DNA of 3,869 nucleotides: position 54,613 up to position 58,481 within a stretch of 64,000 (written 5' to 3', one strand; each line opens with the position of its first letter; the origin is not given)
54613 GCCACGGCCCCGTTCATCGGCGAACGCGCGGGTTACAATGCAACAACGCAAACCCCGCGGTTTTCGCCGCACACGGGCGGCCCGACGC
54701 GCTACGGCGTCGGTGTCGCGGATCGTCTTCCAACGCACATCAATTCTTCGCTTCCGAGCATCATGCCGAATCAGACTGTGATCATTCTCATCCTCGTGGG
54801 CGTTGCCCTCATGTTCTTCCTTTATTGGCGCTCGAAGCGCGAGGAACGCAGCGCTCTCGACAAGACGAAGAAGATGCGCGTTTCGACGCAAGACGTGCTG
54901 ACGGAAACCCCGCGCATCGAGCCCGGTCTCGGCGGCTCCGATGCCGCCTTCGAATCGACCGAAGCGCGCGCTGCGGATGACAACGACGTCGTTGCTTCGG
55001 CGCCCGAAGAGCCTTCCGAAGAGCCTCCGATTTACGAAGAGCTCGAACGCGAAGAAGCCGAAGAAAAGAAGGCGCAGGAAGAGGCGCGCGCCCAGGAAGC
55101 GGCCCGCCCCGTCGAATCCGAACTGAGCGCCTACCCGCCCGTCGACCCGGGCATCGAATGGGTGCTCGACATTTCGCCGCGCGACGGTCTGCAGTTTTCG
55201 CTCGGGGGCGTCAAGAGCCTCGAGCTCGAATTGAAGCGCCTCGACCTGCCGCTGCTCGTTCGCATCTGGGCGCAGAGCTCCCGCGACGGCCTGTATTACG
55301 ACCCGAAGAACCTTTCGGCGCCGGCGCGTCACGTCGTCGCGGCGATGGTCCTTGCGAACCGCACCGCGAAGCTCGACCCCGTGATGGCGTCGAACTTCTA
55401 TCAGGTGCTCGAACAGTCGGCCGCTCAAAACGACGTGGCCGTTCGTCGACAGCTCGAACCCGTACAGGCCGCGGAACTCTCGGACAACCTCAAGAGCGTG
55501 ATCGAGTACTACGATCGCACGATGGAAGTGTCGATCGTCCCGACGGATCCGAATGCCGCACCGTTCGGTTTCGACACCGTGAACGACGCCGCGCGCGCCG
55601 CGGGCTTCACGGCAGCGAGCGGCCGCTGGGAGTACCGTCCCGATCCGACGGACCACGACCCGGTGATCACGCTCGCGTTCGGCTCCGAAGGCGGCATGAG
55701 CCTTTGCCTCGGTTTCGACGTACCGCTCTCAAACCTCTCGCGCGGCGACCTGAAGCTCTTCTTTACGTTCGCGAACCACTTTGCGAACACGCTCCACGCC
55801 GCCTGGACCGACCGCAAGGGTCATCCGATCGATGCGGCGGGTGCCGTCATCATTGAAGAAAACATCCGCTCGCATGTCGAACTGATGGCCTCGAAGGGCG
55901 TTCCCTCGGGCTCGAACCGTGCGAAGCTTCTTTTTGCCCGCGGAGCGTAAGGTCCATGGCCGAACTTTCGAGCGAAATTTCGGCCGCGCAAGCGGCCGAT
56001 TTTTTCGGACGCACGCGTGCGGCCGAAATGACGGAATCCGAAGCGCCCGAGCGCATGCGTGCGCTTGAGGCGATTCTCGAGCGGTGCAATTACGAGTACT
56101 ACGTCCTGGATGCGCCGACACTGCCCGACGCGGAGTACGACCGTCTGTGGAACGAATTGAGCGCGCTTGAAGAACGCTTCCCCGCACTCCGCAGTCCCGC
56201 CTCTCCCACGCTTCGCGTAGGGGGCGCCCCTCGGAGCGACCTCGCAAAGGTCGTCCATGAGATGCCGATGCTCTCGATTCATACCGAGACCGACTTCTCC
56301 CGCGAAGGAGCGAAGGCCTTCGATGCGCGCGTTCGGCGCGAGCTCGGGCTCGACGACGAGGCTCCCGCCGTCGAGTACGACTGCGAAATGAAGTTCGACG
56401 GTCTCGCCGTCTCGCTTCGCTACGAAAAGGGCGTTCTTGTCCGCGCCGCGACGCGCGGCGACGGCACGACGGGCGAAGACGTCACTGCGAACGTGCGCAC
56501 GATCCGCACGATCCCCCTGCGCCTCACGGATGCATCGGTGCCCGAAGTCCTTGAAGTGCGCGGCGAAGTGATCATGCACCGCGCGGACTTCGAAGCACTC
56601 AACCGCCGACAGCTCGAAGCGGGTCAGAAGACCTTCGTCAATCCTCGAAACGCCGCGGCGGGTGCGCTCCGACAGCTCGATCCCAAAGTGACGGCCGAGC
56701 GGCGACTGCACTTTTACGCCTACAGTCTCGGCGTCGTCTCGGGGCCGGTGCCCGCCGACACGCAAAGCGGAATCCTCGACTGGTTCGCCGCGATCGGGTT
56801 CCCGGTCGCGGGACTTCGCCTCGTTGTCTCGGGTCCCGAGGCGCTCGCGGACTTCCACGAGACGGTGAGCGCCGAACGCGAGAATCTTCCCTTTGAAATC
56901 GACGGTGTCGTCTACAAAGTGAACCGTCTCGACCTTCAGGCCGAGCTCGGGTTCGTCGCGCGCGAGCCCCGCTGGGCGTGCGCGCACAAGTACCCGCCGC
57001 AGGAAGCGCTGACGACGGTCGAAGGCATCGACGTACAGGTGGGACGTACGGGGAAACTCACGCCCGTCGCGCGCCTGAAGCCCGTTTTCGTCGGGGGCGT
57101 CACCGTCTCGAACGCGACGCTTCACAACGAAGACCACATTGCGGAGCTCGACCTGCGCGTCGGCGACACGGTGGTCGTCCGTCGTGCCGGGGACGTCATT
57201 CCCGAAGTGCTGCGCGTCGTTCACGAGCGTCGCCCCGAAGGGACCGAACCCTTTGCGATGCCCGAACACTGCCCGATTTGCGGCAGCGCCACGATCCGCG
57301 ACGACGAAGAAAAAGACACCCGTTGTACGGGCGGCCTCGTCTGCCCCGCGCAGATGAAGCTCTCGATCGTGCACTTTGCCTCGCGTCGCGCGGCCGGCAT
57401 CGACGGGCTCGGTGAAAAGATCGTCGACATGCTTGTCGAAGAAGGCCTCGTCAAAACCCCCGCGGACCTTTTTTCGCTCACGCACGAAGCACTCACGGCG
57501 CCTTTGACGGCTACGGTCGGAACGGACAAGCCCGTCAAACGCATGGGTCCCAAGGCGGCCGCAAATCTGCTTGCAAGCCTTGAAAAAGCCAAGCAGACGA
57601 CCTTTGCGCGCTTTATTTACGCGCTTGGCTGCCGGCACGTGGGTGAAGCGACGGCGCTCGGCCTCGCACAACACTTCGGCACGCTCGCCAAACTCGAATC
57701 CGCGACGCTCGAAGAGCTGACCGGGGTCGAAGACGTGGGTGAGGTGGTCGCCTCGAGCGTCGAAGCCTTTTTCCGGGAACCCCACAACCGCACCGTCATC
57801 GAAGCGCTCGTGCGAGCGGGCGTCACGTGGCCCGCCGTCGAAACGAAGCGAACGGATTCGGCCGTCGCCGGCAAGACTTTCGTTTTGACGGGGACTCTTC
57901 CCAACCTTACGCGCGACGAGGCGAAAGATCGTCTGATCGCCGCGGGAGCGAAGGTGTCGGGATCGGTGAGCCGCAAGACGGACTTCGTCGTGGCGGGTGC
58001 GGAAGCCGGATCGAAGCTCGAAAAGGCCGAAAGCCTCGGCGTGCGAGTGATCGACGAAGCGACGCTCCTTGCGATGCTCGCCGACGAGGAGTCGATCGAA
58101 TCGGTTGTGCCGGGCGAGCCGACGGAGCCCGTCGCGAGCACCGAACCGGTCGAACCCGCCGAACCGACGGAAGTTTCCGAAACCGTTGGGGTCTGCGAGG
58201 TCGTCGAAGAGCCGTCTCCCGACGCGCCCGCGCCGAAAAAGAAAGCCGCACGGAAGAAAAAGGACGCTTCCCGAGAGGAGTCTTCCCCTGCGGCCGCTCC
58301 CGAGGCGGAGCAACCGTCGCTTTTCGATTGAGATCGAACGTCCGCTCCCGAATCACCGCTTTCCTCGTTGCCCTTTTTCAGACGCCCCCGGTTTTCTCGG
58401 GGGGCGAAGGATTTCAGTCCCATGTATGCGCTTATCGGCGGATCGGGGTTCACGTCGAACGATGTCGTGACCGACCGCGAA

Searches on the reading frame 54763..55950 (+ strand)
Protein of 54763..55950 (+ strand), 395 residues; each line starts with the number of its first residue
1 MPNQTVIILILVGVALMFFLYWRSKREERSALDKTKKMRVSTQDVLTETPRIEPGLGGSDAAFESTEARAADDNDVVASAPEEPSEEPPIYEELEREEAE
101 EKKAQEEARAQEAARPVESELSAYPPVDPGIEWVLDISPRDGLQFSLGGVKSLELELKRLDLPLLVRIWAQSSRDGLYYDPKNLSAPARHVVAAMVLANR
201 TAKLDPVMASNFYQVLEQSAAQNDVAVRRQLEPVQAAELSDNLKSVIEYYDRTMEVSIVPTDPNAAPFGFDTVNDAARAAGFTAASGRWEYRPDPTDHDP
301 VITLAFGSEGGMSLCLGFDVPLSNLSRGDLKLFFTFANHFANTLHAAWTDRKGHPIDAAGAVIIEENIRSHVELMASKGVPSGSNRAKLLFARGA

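Call 10: find_related_loci(query=window:54763-55950:+, collection=genome_contigs, flank=6000)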
Query window:54763-55950:+ (395 aa) in genome_contigs; peptide patterns used: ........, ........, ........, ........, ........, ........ (x = any residue, [..] = any of these).
599 stretches matched a pattern (row limit reached: there are more); 1 encode a relative of the query (tblastn E <= 1e-3); 1 distinct loci.
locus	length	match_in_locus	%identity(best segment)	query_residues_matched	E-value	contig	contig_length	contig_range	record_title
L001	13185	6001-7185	97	1-395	0e+0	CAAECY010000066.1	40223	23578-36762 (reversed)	MAG TPA_asm: uncultured Sutterella sp., isolate HGM19510, WGS project CAAECY010000000 data, contig: ERS396492_6_k85_8418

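Call 61: search_protein_families(library=pfam, max_evalue=0.00001, proteins=[window:54763-55950:+])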
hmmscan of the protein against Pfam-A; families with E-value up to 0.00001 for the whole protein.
window:54763-55950:+ (395 aa): 0 families

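Call 64: search_protein_families(library=pfam, max_evalue=1, proteins=[window:54763-55950:+])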
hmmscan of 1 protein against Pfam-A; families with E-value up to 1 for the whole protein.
window:54763-55950:+ (395 aa): 0 families

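Call 66: search_protein_families(library=ncbifam, max_evalue=1, proteins=[window:54763-55950:+])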
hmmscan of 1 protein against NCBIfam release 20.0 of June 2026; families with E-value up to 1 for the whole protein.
window:54763-55950:+ (395 aa): 1 family
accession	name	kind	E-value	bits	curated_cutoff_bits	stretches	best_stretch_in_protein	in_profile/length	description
TIGR02205.1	septum_zipA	equivalog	0.15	12.1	119.65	1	6-118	7-107/284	cell division protein ZipA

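Call 68: list_cluster_members(proteins=[P0001, window:54211-54480:+, window:54763-55947:+])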
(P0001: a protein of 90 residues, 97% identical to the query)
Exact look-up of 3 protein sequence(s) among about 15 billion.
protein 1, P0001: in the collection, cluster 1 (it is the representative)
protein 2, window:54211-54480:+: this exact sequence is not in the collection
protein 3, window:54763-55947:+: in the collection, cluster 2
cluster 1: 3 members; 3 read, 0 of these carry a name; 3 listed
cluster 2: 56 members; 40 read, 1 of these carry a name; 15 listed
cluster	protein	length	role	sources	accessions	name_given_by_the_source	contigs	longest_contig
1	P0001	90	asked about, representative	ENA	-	-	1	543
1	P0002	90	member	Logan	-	-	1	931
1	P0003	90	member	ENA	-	-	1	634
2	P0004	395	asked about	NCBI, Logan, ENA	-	-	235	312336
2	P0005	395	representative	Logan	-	-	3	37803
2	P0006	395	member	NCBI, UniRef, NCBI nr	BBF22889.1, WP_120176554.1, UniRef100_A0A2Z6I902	hypothetical protein [Sutterella megalosphaeroides] | Cell division protein ZipA n=1 Tax=Sutterella megalosphaeroides TaxID=2494234 ...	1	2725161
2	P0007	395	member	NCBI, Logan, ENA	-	-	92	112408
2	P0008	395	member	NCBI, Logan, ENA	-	-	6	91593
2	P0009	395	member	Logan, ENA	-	-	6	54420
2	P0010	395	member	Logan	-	-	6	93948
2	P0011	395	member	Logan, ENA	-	-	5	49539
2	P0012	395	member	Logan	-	-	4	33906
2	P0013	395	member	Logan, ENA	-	-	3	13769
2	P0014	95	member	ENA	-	-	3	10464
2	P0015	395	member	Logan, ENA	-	-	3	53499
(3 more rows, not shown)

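Call 69: find_encoding_contigs(protein=window:54763-55950:+, flank=3000, max_places=10)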
Protein window:54763-55950:+ (395 aa): 24 contigs read that carry it; 10 places shown.
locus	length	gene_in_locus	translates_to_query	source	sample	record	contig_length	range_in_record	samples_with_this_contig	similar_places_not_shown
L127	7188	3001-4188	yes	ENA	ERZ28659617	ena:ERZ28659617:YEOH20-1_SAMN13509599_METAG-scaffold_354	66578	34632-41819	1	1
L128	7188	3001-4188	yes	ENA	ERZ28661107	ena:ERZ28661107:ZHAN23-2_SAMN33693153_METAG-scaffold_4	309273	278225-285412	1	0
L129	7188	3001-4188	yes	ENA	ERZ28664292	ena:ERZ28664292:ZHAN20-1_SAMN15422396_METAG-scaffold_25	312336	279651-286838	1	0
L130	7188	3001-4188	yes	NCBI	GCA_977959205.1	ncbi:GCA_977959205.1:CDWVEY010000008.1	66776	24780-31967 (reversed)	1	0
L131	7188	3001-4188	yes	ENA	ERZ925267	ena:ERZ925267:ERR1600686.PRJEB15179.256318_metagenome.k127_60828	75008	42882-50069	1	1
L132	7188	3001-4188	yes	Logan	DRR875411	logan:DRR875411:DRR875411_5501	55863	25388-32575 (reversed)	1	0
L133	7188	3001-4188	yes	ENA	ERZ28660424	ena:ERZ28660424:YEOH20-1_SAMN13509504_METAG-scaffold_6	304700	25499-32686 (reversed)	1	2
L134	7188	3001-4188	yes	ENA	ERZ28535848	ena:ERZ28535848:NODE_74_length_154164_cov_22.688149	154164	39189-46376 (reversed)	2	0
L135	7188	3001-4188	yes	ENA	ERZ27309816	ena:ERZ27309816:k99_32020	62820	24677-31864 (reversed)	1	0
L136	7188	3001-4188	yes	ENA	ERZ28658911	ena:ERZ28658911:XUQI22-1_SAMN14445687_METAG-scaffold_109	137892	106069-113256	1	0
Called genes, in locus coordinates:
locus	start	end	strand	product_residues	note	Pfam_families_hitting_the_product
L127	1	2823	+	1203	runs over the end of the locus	PF02463:SMC_N, PF13175:AAA_15 (weak), PF13304:AAA_21 (weak), PF13476:AAA_23, PF06470:SMC_hinge (weak)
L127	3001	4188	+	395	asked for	-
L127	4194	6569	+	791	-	PF22745:Nlig-Ia, PF01653:DNA_ligase_aden, PF03120:OB_DNA_ligase, PF14520:HHH_5 (faint), PF03119:DNA_ligase_ZBD, PF12826:HHH_2, PF00533:BRCT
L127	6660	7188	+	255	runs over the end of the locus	PF01048:PNP_UDP_1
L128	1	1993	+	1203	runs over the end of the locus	PF02463:SMC_N, PF13175:AAA_15 (weak), PF13304:AAA_21 (weak), PF13476:AAA_23, PF06470:SMC_hinge (faint)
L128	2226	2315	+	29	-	-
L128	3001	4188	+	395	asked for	-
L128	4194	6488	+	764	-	PF22745:Nlig-Ia, PF01653:DNA_ligase_aden, PF03120:OB_DNA_ligase, PF14520:HHH_5 (faint), PF03119:DNA_ligase_ZBD, PF12826:HHH_2, PF00533:BRCT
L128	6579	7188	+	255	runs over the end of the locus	PF01048:PNP_UDP_1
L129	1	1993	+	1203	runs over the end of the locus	PF02463:SMC_N, PF13175:AAA_15 (weak), PF13304:AAA_21 (weak), PF13476:AAA_23, PF06470:SMC_hinge (faint)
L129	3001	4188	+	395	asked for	-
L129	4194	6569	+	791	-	PF22745:Nlig-Ia, PF01653:DNA_ligase_aden, PF03120:OB_DNA_ligase, PF14520:HHH_5 (faint), PF03119:DNA_ligase_ZBD, PF12826:HHH_2, PF00533:BRCT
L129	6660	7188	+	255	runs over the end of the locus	PF01048:PNP_UDP_1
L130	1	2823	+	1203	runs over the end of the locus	PF02463:SMC_N, PF13175:AAA_15 (weak), PF13304:AAA_21 (weak), PF13476:AAA_23, PF06470:SMC_hinge (weak)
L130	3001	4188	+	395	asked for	-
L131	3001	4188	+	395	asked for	-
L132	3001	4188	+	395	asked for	-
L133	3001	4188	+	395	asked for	-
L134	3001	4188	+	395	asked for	-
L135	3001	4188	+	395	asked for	-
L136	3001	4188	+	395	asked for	-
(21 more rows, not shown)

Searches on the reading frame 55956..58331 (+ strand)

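Call 61: search_protein_families(library=pfam, max_evalue=0.00001, proteins=[window:55956-58331:+])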
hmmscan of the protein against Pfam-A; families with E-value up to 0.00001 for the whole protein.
window:55956-58331:+ (791 aa): 6 families
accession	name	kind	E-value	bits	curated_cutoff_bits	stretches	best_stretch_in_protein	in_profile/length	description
PF01653.23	DNA_ligase_aden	-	4.9e-89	298.6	27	1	94-349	2-253/253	NAD-dependent DNA ligase adenylation domain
PF03120.22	DNA_ligase_OB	-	4.1e-35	119.9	32.9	1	353-428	2-77/79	NAD-dependent DNA ligase OB-fold domain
PF12826.13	HHH_2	-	4.2e-23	81.7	27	1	552-615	1-64/64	Helix-hairpin-helix motif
PF00533.33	BRCT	-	4.8e-13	49.6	21.3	1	638-707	7-77/78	BRCA1 C Terminus (BRCT) domain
PF14520.12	HHH_5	-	1.7e-09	38.4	27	0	561-600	9-49/57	Helix-hairpin-helix domain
PF03119.21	DNA_ligase_ZBD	-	2.5e-09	37.3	25.8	1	438-465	1-27/27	NAD-dependent DNA ligase C4 zinc finger domain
